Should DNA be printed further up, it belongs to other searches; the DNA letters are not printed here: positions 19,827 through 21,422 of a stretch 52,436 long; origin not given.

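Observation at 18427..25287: ipf-like cluster: BenA-type Rieske dioxygenase coupled to a thiolase and a CoA ligase, suggesting dioxygenation of an aryl-alkanoyl-CoA with thiolytic side-chain removal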

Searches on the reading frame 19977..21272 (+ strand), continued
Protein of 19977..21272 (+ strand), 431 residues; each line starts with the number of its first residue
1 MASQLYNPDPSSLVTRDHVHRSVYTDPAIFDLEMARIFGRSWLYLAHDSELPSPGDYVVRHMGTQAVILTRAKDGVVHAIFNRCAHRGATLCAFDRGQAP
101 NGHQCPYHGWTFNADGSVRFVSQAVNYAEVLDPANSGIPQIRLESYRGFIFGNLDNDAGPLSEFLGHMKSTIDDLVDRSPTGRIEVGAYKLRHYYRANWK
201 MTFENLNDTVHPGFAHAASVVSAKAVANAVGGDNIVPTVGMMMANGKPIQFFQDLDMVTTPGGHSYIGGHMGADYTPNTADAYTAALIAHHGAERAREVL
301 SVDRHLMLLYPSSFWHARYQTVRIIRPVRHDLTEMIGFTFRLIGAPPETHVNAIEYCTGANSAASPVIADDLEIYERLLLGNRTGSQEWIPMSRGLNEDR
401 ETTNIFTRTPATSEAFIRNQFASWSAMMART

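Call 47: find_encoding_contigs(protein=P0106, flank=10000, max_places=2)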
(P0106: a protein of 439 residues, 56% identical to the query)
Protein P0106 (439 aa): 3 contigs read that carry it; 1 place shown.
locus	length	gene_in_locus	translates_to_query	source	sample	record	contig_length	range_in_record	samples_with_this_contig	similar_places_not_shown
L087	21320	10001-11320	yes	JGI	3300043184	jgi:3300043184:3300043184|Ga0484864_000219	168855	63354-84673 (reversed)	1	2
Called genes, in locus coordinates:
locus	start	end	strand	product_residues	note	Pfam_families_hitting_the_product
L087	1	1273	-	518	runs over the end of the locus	PF00732:GMC_oxred_N, PF00890:FAD_binding_2, PF01266:DAO, PF01494:FAD_binding_3 (weak), PF05834:Lycopene_cycl (faint), PF07992:Pyr_redox_2 (weak), PF13450:NAD_binding_8 (weak), PF05199:GMC_oxred_C, +1 more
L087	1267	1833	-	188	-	PF13618:Gluconate_2-dh3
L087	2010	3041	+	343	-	PF00701:DHDPS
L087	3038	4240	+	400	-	PF02771:Acyl-CoA_dh_N, PF02770:Acyl-CoA_dh_M, PF00441:Acyl-CoA_dh_1, PF08028:Acyl-CoA_dh_2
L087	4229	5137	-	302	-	PF00126:HTH_1, PF03466:LysR_substrate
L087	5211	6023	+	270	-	PF01557:FAA_hydrolase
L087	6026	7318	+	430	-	PF07690:MFS_1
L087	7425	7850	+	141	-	PF02566:OsmC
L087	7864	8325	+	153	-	PF12680:SnoaL_2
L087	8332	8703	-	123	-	PF01883:FeS_assembly_P (weak)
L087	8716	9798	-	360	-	PF04909:Amidohydro_2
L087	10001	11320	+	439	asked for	PF00355:Rieske, PF00848:Ring_hydroxyl_A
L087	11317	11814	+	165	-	PF13577:SnoaL_4, PF00866:Ring_hydroxyl_B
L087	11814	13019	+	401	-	PF00108:Thiolase_N, PF02803:Thiolase_C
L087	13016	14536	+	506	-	PF00501:AMP-binding, PF13193:AMP-binding_C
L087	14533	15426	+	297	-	PF10340:Say1_Mug180 (weak), PF20434:BD-FAE, PF07859:Abhydrolase_3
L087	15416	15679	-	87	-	PF01037:AsnC_trans_reg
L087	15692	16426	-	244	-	PF07366:SnoaL, PF12680:SnoaL_2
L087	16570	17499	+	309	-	PF00126:HTH_1, PF03466:LysR_substrate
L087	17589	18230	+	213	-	PF01323:DSBA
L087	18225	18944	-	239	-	PF00989:PAS (weak), PF08448:PAS_4, PF00165:HTH_AraC (weak), PF12833:HTH_18, PF00165:HTH_AraC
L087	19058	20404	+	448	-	-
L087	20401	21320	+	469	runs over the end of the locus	PF01565:FAD_binding_4, PF02913:FAD-oxidase_C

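Call 66: find_encoding_contigs(protein=P0114, flank=10000, max_places=1)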
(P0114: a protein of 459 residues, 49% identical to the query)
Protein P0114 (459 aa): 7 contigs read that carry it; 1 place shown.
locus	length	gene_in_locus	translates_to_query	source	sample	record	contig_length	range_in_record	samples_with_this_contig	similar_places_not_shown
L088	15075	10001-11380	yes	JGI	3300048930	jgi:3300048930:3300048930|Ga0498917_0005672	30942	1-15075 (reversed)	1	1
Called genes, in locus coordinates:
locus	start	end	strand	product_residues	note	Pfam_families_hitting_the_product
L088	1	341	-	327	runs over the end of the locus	PF10123:Mu-like_Pro_N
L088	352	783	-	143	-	PF10124:Mu-like_gpT, PF25209:Phage_capsid_4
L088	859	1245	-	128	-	PF10124:Mu-like_gpT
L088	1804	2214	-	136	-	PF06252:GemA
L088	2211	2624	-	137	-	-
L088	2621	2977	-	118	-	-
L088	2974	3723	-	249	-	PF13401:AAA_22 (weak), PF09077:Phage-MuB_C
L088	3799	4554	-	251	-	-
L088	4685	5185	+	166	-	PF07022:Phage_CI_repr (weak)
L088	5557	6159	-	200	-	PF05974:DUF892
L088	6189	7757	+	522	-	PF00117:GATase, PF07722:Peptidase_C26 (weak), PF02540:NAD_synthase (faint), PF03054:tRNA_Me_trans (faint), PF00958:GMP_synt_C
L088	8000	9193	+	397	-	PF00108:Thiolase_N, PF02803:Thiolase_C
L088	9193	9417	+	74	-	PF00501:AMP-binding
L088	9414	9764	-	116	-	PF03480:DctP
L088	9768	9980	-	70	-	-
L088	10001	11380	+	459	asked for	PF00355:Rieske, PF00848:Ring_hydroxyl_A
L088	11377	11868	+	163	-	PF00866:Ring_hydroxyl_B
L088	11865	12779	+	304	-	PF07859:Abhydrolase_3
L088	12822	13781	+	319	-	PF00126:HTH_1, PF03466:LysR_substrate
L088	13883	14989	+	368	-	PF02515:CoA_transf_3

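Call 67: find_encoding_contigs(protein=P0108, flank=10000, max_places=1)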
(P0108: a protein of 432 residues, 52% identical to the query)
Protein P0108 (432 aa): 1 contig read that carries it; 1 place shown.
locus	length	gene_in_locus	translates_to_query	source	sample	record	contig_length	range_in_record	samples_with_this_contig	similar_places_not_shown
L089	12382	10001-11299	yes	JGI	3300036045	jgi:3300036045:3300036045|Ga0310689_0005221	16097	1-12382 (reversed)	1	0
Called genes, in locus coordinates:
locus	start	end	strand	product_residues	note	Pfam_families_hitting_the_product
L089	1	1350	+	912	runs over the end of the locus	PF00111:Fer2 (weak), PF13510:Fer2_4, PF13183:Fer4_8 (weak), PF13187:Fer4_9 (weak), PF14697:Fer4_21 (weak), PF04879:Molybdop_Fe4S4, PF00384:Molybdopterin, PF01568:Molydop_binding, +2 more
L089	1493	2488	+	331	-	PF03401:TctC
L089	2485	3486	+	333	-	PF02558:ApbA, PF08546:ApbA_C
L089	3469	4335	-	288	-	PF00135:COesterase, PF20434:BD-FAE, PF07859:Abhydrolase_3, PF00326:Peptidase_S9 (weak)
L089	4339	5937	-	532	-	PF00496:SBP_bac_5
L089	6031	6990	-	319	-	PF00005:ABC_tran, PF13304:AAA_21 (weak), PF08352:oligo_HPY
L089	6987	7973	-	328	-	PF13191:AAA_16 (weak), PF00005:ABC_tran, PF08352:oligo_HPY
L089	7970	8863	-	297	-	PF12911:OppC_N, PF00528:BPD_transp_1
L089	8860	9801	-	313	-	PF19300:BPD_transp_1_N, PF00528:BPD_transp_1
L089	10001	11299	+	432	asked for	PF00355:Rieske, PF00848:Ring_hydroxyl_A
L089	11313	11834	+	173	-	PF13577:SnoaL_4 (faint), PF00866:Ring_hydroxyl_B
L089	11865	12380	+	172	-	?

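Call 68: find_encoding_contigs(protein=P0104, flank=10000, max_places=1)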
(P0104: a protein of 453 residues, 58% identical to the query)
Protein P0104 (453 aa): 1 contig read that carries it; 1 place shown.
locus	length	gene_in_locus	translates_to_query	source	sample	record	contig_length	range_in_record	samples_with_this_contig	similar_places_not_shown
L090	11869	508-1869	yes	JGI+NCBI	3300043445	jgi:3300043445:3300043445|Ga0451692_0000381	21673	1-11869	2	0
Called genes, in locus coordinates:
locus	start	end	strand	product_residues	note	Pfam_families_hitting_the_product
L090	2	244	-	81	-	PF02771:Acyl-CoA_dh_N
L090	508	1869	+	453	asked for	PF00355:Rieske, PF00848:Ring_hydroxyl_A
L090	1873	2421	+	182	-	PF13577:SnoaL_4 (weak), PF00866:Ring_hydroxyl_B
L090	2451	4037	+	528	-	PF00501:AMP-binding, PF13193:AMP-binding_C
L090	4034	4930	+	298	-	PF20434:BD-FAE, PF07859:Abhydrolase_3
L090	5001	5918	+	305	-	PF00126:HTH_1, PF03466:LysR_substrate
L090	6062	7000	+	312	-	PF07366:SnoaL, PF12680:SnoaL_2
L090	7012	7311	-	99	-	-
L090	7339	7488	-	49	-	-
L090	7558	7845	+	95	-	-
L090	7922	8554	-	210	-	PF01081:Aldolase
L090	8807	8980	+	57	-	-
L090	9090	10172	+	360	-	PF00356:LacI, PF00532:Peripla_BP_1, PF13407:Peripla_BP_4 (weak), PF13377:Peripla_BP_3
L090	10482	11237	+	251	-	PF00106:adh_short, PF08659:KR, PF13561:adh_short_C2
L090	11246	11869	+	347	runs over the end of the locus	PF00294:PfkB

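Call 83: search_solved_structures(query=L044:7516-8694:+, max_evalue=1e-20)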
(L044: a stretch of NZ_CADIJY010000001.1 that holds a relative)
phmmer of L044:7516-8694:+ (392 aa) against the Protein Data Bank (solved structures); distinct sequences matched with E-value up to 1e-20: 6.
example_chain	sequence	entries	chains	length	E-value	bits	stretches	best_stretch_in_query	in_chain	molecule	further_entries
4evq_A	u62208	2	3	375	6.9e-52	180.3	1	26-366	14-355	Putative ABC transporter subunit, substrate-binding component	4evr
4ey3_A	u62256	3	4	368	1.7e-42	149.4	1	24-369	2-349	Twin-arginine translocation pathway signal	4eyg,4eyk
4zpj_A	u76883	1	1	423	2.4e-36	129.1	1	20-367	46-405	Extracellular ligand-binding receptor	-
4evs_A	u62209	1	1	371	3.4e-29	105.6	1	26-374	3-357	PUTATIVE ABC TRANSPORTER SUBUNIT, SUBSTRATE-BINDING COMPONENT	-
8tg1_A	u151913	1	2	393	3.8e-28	102.2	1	26-352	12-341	Extracellular ligand-binding receptor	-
4f06_A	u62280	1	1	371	5.9e-28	101.6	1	26-374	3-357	Extracellular ligand-binding receptor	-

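Call 84: get_annotated_region(hit=H4, flank=9000)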
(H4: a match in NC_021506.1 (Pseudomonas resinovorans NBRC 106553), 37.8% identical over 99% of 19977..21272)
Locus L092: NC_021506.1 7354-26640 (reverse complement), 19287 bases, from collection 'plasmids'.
description: Pseudomonas resinovorans NBRC 106553 plasmid pCAR1.3, complete sequence
organism: Pseudomonas resinovorans NBRC 106553 (NCBI taxid 1245471)
taxonomy: Bacteria; Pseudomonadota; Gammaproteobacteria; Pseudomonadales; Pseudomonadaceae; Pseudomonas; Pseudomonas resinovorans; Pseudomonas resinovorans NBRC 106553
host: -; source: -; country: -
typing (MOB-suite, as given by PLSDB): conjugative; replicon IncP; relaxase MOBH; mating-pair formation MPF_F
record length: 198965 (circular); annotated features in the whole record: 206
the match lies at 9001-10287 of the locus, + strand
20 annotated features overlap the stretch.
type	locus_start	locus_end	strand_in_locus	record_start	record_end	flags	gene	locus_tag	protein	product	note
CDS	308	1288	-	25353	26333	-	-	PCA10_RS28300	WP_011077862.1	IS5-like element ISPre1 family transposase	GO:0006313 - DNA transposition [Evidence IEA]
CDS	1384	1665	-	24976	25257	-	-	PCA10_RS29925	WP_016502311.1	hypothetical protein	-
CDS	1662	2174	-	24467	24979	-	-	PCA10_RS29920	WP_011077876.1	DUF3304 domain-containing protein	-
CDS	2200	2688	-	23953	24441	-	-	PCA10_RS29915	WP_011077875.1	DUF3304 domain-containing protein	-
CDS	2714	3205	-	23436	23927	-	-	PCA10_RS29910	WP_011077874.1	DUF3304 domain-containing protein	-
CDS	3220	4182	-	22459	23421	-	-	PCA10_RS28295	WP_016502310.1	DUF4123 domain-containing protein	-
CDS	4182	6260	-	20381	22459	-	-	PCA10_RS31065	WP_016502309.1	type VI secretion system Vgr family protein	-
CDS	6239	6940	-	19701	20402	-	-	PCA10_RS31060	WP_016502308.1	contractile injection system protein, VgrG/Pvc8 family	-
CDS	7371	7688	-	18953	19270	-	-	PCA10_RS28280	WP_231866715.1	DUF5329 domain-containing protein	-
CDS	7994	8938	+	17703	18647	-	-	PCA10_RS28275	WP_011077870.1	PDR/VanB family oxidoreductase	-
CDS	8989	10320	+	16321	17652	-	-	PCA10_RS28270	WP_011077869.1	Rieske 2Fe-2S domain-containing protein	-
CDS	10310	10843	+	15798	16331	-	-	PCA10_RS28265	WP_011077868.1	aromatic-ring-hydroxylating dioxygenase subunit beta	GO:0019439 - aromatic compound catabolic process [Evidence IEA]; GO:0006725 - cellular aromatic compound metabolic ...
CDS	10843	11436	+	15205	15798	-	-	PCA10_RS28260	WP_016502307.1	isochorismatase family cysteine hydrolase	-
CDS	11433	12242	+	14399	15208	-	-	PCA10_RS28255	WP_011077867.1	SDR family oxidoreductase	-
CDS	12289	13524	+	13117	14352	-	-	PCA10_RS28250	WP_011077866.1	dienelactone hydrolase family protein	-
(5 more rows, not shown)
